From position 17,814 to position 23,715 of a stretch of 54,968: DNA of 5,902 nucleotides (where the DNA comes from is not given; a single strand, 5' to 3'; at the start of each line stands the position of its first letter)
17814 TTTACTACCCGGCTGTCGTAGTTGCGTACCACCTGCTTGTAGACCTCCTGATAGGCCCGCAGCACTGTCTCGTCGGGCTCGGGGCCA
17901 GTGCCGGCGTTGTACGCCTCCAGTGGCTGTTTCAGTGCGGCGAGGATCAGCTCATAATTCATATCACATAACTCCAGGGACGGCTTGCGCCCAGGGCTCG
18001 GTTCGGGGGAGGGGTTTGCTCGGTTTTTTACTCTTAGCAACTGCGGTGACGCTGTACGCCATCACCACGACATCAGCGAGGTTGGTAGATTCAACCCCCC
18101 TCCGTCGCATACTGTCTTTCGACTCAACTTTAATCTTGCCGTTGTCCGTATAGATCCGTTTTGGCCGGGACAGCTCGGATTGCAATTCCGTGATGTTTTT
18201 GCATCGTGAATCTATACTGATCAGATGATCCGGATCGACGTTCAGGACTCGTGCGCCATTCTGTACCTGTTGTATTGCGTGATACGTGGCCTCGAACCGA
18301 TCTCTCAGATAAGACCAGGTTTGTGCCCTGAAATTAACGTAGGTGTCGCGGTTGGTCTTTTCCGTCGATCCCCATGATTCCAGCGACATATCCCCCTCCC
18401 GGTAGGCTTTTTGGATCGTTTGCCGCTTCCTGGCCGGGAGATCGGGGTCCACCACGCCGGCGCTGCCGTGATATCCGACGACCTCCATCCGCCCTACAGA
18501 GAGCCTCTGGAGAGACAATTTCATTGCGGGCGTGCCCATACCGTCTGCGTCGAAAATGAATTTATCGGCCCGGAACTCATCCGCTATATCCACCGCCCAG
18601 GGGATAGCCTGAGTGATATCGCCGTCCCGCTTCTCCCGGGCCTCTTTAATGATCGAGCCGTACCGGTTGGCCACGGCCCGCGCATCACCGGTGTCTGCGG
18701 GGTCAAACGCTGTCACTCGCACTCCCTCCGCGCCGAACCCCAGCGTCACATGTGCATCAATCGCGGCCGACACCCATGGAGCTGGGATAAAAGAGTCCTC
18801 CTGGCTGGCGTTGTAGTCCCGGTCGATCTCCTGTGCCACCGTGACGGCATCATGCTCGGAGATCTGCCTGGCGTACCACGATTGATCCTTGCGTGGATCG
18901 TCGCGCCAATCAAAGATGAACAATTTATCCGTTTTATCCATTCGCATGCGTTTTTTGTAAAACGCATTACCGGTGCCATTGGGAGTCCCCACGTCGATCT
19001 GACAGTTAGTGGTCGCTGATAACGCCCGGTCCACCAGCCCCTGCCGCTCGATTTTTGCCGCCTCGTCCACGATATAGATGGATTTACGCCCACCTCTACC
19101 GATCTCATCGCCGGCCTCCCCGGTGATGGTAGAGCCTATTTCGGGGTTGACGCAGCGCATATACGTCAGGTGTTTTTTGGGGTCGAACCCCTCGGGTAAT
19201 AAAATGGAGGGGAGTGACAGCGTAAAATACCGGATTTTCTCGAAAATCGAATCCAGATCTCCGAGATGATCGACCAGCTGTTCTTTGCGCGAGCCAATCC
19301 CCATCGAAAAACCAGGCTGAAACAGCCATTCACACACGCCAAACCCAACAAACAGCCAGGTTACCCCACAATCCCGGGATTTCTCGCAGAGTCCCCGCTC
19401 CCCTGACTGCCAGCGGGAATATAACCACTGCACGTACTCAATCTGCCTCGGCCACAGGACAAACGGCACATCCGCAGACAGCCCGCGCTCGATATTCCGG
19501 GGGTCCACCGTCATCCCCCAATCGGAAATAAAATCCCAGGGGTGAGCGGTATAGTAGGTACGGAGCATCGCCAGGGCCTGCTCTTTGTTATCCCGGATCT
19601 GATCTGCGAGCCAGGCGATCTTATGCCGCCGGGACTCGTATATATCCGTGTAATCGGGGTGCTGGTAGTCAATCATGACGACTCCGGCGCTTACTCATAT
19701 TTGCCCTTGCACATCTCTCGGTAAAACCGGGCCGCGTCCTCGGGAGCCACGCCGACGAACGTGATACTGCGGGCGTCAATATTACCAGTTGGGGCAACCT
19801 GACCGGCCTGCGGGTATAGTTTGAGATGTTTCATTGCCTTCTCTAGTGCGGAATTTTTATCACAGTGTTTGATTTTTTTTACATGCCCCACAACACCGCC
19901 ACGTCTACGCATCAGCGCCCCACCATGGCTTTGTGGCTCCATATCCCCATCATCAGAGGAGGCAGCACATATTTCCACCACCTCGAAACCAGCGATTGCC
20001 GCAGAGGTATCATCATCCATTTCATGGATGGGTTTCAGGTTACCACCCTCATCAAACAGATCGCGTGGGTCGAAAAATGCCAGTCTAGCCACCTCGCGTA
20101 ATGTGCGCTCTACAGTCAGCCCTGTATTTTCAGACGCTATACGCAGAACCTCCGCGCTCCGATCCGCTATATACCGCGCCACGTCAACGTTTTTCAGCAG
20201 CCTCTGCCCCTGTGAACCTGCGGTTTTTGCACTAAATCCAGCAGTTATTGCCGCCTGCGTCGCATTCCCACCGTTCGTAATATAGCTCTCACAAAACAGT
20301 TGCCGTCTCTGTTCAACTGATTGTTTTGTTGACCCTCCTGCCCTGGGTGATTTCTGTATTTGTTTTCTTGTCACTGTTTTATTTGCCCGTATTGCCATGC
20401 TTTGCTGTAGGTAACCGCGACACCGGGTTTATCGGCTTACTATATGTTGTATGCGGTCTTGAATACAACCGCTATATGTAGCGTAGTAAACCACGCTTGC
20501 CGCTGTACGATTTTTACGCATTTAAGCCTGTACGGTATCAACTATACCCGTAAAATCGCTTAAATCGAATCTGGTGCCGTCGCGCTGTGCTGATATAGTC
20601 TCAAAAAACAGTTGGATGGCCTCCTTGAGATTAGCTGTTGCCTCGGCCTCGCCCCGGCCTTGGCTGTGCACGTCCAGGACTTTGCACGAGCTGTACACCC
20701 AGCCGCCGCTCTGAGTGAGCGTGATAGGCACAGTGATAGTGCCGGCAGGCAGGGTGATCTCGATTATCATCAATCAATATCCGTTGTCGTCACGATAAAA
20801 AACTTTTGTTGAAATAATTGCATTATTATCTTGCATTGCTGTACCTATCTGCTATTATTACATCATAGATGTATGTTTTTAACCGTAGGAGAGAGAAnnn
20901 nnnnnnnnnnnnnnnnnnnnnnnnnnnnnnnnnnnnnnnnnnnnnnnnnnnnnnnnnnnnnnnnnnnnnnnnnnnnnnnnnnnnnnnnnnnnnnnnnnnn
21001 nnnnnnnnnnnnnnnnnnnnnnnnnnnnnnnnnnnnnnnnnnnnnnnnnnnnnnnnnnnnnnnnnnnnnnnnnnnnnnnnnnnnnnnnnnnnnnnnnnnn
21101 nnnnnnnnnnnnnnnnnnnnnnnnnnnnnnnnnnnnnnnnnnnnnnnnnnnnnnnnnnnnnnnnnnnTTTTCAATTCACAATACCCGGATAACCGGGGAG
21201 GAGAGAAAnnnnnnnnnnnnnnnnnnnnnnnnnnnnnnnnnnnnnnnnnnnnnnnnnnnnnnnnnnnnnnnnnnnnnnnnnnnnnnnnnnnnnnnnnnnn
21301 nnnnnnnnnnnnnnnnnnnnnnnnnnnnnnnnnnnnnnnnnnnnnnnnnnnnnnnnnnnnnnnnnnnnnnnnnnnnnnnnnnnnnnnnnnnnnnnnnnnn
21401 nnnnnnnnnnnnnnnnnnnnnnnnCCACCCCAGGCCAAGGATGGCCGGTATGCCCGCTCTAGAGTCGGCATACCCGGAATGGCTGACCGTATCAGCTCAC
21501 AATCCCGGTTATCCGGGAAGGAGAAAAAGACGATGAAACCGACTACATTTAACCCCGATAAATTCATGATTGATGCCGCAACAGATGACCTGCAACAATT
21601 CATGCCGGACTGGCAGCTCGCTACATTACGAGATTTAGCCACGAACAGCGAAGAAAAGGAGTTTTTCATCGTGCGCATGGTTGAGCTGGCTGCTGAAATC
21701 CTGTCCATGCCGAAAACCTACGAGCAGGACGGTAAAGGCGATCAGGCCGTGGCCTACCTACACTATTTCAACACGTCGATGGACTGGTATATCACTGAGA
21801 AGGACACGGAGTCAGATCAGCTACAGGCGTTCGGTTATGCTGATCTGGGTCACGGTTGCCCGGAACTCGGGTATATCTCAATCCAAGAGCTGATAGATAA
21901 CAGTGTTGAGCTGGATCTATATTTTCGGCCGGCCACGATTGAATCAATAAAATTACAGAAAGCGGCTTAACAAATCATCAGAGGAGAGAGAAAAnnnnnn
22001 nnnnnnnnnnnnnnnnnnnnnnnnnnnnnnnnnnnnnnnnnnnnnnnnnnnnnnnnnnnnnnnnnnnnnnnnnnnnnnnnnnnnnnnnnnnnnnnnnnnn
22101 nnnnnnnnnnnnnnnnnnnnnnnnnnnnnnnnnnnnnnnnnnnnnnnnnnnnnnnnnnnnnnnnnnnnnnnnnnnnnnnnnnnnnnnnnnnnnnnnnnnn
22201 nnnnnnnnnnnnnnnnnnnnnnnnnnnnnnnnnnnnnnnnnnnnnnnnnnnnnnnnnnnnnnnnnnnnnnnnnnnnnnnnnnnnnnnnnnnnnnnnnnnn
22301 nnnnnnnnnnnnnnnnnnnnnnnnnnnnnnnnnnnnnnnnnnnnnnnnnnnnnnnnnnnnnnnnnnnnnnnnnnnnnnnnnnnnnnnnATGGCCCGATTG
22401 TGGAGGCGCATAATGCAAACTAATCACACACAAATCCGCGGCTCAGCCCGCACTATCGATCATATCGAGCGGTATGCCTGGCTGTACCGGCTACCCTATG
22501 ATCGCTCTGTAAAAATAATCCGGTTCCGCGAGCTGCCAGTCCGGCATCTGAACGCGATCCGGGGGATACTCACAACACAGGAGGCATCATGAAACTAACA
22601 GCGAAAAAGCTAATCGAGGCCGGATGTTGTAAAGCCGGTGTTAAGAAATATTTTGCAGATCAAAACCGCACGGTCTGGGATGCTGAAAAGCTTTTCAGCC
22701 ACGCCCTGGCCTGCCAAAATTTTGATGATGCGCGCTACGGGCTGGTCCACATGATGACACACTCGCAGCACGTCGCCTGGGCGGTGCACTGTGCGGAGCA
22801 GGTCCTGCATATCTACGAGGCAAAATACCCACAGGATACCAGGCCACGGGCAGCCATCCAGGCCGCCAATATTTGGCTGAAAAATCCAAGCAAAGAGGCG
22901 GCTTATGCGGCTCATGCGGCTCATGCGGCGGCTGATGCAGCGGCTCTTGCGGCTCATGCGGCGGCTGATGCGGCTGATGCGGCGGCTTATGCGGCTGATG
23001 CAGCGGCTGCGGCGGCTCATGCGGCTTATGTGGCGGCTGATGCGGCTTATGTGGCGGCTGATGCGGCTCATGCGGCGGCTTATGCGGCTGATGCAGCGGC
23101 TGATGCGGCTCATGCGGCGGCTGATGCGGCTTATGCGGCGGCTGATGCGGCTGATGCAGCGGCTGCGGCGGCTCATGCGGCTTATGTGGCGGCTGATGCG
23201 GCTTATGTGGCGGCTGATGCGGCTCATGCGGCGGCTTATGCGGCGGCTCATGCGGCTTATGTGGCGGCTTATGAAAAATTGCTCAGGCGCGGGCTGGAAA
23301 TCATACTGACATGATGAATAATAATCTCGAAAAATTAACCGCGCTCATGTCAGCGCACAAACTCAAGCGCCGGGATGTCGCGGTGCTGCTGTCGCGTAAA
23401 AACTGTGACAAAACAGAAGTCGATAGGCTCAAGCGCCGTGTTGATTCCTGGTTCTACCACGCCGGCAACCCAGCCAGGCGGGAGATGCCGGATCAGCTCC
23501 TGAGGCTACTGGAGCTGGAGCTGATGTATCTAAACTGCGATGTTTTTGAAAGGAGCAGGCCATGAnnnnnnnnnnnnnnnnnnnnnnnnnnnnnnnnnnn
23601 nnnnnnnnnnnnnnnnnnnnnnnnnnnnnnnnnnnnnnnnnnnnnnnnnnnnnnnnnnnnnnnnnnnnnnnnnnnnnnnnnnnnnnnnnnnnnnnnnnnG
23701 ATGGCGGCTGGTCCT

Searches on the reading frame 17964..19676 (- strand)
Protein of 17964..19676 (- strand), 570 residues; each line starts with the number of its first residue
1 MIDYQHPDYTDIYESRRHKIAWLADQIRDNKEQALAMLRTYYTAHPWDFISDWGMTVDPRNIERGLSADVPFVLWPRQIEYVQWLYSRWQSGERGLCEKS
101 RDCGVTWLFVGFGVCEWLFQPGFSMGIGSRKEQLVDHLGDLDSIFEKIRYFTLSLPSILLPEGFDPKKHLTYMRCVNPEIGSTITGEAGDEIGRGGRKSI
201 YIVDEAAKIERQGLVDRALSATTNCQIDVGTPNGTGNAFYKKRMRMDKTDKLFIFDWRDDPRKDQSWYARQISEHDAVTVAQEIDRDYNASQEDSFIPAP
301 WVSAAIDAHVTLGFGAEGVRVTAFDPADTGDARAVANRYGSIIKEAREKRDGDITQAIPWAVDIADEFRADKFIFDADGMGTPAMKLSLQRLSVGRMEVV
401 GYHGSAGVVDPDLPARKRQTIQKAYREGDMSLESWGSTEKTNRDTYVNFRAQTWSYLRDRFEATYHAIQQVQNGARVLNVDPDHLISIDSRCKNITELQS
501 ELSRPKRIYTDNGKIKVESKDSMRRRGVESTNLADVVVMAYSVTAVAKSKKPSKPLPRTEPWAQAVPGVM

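Call 22: search_protein_families(library=phrogs, proteins=[window:17964-19676:-], max_evalue=0.001)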
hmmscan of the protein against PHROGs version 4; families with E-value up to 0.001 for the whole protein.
window:17964-19676:- (570 aa): 1 family
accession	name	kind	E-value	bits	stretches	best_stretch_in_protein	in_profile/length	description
phrog_5989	-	head and packaging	1.9e-13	51.3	1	74-273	142-319/347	terminase large subunit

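Call 33: search_dna_similar(query=window:17964-19676:-, collection=phages, mode=protein, max_rows=25)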
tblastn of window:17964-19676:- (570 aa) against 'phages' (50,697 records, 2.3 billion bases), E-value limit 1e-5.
Records with a match: 967; places in all: 969; records where one place covers at least 80% of the query: 132.
Best place of each record, by identity: <60% 967.
By first word of the organism name: Vibrio 368; Pseudomonas 298; Escherichia 55; Klebsiella 47; Acinetobacter 46; Salmonella 16; Bacteriophage 15; Pseudoalteromonas 12; Burkholderia 11; Edwardsiella 9; and 38 more.
By host as written in the record: - 306; Pseudomonas aeruginosa 117; Pseudomonas aeruginosa PAO1 86; Vibrio lentus 47; Klebsiella pneumoniae 30; Pseudomonas sp. 26; Escherichia coli 24; Acinetobacter baumannii 23; and 174 more.
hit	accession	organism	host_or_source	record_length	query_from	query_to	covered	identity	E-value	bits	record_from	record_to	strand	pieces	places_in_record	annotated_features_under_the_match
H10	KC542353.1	Pseudoalteromonas phage TW1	Pseudoalteromonas phenolica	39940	2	542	95%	41.9%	8e-121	398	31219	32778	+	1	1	putative terminase large subunit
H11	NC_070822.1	Pseudoalteromonas phage TW1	Pseudoalteromonas phenolica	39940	2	542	95%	41.9%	8e-121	398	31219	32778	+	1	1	putative terminase large subunit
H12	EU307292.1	Burkholderia phage Bups phi1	Burkholderia pseudomallei NCTC 13178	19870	2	541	95%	41.5%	8e-116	384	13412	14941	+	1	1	putative TerL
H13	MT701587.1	Burkholderia phage Magia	Burkholderia cenocepacia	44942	2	541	95%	41.3%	2e-116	385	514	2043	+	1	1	terminase large subunit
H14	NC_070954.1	Burkholderia phage Magia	Burkholderia cenocepacia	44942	2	541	95%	41.3%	2e-116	385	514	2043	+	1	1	terminase large subunit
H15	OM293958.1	Bordetella phage vB_BaM-IFTN9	Bordetella avium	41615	2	549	96%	40.6%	1e-114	380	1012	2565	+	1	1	terminase large subunit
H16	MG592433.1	Vibrio phage 1.052.A._10N.286.46.C3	Enterovibrio norvegicus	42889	2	545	95%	40.4%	7e-104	349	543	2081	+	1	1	coil containing protein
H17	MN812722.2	Vibrio phage NF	Vibrio alginolyticus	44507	8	541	94%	39.7%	2e-102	345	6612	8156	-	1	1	terminase large subunit | DNA-packaging protein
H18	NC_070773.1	Vibrio phage NF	Vibrio alginolyticus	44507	8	541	94%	39.7%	2e-102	345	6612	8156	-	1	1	terminase large subunit | terminase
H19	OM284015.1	Elizabethkingia phage EKP1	Elizabethkingia anophelis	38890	2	542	95%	38.8%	2e-105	354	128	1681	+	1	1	terminase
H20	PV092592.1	Yersinia phage YP3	Yersinia ruckeri Yr3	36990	2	542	95%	38.7%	5e-99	335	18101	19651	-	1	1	hypothetical protein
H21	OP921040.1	Vibrio phage 13VT501A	Vibrio tubiashii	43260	8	541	94%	39.2%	2e-101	342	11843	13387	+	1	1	terminase large subunit | hypothetical protein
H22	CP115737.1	Citrobacter phage Omnitron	Citrobacter braakii GW-Imi-1b1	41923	2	542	95%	38.5%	2e-105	354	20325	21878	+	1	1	record has no annotation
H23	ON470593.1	Escherichia phage vB_EcoM-683R1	Escherichia coli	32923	2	542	95%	38.3%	4e-105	353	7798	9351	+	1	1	terminase large subunit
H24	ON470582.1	Escherichia phage vB_EcoM-689R2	Escherichia coli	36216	2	542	95%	38.3%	4e-105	353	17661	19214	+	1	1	terminase large subunit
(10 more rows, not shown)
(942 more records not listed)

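Call 34: find_related_loci(query=window:17964-19676:-, collection=viral_contigs, flank=10000)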
Query window:17964-19676:- (570 aa) in viral_contigs; peptide patterns used: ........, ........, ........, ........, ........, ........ (x = any residue, [..] = any of these).
10 stretches matched a pattern; 4 encode a relative of the query (tblastn E <= 1e-3); 4 distinct loci.
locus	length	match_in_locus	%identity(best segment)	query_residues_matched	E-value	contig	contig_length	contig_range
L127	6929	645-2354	100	1-570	0e+0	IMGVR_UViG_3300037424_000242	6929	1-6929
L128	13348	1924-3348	38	35-542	3e-95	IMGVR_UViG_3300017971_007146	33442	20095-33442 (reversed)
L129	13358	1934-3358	38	35-542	3e-95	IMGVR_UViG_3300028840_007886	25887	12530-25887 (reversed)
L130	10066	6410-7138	35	49-282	4e-33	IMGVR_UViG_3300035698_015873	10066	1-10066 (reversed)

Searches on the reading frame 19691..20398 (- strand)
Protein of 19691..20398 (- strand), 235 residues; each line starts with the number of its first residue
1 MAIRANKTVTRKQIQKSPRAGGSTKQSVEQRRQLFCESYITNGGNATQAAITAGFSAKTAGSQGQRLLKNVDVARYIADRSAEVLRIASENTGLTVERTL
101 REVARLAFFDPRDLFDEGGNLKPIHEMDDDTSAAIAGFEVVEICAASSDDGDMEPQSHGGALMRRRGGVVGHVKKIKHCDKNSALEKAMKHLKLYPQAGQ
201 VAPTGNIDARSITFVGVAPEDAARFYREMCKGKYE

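Call 20: search_protein_families(library=phrogs, proteins=[window:19691-20398:-], max_evalue=0.001)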
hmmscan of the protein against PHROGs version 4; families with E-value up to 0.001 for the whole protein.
window:19691-20398:- (235 aa): 5 families
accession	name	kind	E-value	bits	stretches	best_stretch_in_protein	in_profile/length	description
phrog_51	-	head and packaging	2.9e-29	103.6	1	12-198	73-217/261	terminase small subunit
phrog_17390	-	unknown function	3e-19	69.6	1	30-85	5-59/69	-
phrog_2606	-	head and packaging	9.5e-11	42.6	1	24-118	85-175/310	terminase small subunit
phrog_641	-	head and packaging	6.2e-08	34.3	1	40-84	14-58/162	terminase small subunit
phrog_32222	-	unknown function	0.00074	20.3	0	38-82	101-145/241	-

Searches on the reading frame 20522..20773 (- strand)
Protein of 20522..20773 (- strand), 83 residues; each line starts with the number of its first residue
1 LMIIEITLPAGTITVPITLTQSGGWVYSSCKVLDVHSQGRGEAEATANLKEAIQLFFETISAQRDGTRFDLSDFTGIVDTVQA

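Call 20: search_protein_families(library=phrogs, proteins=[window:20522-20773:-], max_evalue=0.001)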
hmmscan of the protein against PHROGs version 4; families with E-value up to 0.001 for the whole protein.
window:20522-20773:- (83 aa): 0 families

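Call 53: search_protein_families(library=pfam, proteins=[window:20522-20773:-], max_evalue=0.1)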
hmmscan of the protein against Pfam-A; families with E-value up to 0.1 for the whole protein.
window:20522-20773:- (83 aa): 0 families

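Call 98: search_protein_families(library=phrogs, proteins=[window:20525-20770:-], max_evalue=0.01)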
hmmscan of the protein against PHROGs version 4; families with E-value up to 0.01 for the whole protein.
window:20525-20770:- (82 aa): 1 family
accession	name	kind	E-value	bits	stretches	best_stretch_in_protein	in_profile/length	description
phrog_497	-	moron, auxiliary metabolic gene and host takeover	0.0061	17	1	15-60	14-61/342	toxin-antitoxin system HicB-like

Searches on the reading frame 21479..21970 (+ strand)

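Call 20: search_protein_families(library=phrogs, proteins=[window:21479-21970:+], max_evalue=0.001)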
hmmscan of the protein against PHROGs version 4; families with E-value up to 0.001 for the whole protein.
window:21479-21970:+ (163 aa): 1 family
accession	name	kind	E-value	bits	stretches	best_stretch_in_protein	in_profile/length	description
phrog_5203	-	unknown function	5e-20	73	1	36-156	12-132/140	-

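Call 53: search_protein_families(library=pfam, proteins=[window:21479-21970:+], max_evalue=0.1)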
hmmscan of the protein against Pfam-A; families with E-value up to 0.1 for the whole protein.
window:21479-21970:+ (163 aa): 1 family
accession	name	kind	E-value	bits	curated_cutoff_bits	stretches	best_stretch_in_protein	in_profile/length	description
PF11171.13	DUF2958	-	1.8e-09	38.4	21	1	80-148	16-90/111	Protein of unknown function (DUF2958)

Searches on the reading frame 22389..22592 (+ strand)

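Call 20: search_protein_families(library=phrogs, proteins=[window:22389-22592:+], max_evalue=0.001)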
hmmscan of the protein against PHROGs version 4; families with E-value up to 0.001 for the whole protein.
window:22389-22592:+ (67 aa): 0 families

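Call 53: search_protein_families(library=pfam, proteins=[window:22389-22592:+], max_evalue=0.1)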
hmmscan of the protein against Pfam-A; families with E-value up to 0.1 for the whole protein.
window:22389-22592:+ (67 aa): 1 family
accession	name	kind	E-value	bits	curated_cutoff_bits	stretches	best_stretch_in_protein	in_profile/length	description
PF21048.2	Rad26-like_N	-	0.052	13.8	27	1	12-30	7-25/50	Rad26-like, N-terminal domain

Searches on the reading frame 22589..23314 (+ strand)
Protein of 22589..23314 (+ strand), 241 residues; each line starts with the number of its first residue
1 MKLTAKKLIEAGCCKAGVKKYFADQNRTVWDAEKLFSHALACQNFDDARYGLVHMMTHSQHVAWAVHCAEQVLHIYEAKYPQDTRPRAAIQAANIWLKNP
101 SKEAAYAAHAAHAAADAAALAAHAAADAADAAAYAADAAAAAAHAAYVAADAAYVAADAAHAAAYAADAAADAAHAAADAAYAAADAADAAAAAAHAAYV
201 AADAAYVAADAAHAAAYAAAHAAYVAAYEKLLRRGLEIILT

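Call 20: search_protein_families(library=phrogs, proteins=[window:22589-23314:+], max_evalue=0.001)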
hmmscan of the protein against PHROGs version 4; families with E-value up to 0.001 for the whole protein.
window:22589-23314:+ (241 aa): 2 families
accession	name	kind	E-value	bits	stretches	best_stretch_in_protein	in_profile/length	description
phrog_38757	-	unknown function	7.8e-13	49.4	1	28-149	26-143/170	-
phrog_21347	-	unknown function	2e-08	35.7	1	1-178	1-171/186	-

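Call 53: search_protein_families(library=pfam, proteins=[window:22589-23314:+], max_evalue=0.1)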
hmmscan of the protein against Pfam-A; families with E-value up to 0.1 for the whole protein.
window:22589-23314:+ (241 aa): 1 family
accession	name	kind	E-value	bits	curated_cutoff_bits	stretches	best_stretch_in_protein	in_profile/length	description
PF21805.3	Imm5_like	-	0.00025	21.4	25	1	54-166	4-112/129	Imm-5 like putative immunity protein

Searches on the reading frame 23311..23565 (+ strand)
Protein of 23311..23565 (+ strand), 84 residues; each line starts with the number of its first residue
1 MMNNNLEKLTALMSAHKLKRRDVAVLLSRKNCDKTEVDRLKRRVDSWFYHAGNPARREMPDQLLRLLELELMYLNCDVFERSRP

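Call 20: search_protein_families(library=phrogs, proteins=[window:23311-23565:+], max_evalue=0.001)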
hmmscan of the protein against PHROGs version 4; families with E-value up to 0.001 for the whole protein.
window:23311-23565:+ (84 aa): 0 families

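Call 53: search_protein_families(library=pfam, proteins=[window:23311-23565:+], max_evalue=0.1)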
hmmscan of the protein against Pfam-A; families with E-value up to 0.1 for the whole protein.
window:23311-23565:+ (84 aa): 1 family
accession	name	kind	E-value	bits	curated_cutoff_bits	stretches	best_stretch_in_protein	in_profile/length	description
PF16099.11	RMI1_C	-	0.073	13.3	27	0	2-44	101-143/143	Recq-mediated genome instability protein 1, C-terminal OB-fold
